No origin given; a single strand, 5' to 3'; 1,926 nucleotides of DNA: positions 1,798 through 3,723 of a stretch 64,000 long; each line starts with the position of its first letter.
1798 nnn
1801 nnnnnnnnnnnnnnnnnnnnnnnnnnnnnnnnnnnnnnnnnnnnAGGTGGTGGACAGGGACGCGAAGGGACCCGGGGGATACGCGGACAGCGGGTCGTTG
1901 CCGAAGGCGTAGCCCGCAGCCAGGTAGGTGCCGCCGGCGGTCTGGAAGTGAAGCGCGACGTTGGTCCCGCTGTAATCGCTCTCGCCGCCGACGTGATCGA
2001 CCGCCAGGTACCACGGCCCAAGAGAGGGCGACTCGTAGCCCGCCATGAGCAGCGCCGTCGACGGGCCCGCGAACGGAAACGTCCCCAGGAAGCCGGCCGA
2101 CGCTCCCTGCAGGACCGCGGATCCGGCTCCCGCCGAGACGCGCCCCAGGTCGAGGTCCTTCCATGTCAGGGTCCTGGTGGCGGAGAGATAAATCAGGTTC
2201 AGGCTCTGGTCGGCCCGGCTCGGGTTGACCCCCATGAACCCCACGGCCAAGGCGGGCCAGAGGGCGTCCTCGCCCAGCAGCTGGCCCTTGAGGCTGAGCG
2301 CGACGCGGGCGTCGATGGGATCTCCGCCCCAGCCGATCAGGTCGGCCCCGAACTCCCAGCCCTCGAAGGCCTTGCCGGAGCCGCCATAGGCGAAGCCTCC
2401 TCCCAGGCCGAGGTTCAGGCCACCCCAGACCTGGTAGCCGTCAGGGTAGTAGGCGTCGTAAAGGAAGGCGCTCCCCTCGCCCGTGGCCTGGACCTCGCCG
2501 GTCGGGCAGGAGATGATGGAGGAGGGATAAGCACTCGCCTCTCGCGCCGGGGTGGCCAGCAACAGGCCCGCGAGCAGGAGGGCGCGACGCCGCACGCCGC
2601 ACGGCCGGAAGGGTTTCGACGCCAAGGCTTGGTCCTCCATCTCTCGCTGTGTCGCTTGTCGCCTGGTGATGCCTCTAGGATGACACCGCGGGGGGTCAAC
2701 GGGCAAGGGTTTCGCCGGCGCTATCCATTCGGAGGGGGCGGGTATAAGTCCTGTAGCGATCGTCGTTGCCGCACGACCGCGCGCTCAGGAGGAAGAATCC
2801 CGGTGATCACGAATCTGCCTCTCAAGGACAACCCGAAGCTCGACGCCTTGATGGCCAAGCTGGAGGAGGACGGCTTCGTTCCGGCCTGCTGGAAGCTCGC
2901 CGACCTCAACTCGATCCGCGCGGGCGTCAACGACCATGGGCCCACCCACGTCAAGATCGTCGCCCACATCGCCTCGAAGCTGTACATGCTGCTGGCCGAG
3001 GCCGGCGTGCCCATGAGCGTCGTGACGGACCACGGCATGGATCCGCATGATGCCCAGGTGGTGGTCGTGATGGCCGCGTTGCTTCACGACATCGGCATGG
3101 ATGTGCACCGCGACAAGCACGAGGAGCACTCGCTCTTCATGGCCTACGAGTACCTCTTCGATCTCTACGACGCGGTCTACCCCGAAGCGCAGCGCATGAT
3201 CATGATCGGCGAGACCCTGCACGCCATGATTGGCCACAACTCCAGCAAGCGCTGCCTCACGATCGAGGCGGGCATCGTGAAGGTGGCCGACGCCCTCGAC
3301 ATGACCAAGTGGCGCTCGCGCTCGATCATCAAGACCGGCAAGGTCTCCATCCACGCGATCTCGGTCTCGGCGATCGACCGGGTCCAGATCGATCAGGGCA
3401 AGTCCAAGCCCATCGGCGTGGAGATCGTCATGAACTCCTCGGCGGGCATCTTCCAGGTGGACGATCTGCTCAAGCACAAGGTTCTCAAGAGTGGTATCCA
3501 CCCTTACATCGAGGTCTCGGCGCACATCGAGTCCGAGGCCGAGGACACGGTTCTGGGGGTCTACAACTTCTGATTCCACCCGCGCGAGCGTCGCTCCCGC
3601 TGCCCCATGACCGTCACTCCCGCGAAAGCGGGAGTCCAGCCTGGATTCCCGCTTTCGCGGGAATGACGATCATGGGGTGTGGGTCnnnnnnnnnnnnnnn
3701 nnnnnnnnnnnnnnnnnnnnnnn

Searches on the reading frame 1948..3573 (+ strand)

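Call 17: search_protein_families(library=pfam, proteins=[window:1948-3573:+], max_evalue=0.001)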
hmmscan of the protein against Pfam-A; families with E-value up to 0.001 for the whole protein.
window:1948-3573:+ (541 aa): 1 family
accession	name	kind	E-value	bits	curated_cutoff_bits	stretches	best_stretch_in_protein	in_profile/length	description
PF01966.28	HD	-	4.8e-10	40.2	22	1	333-452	3-115/116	HD domain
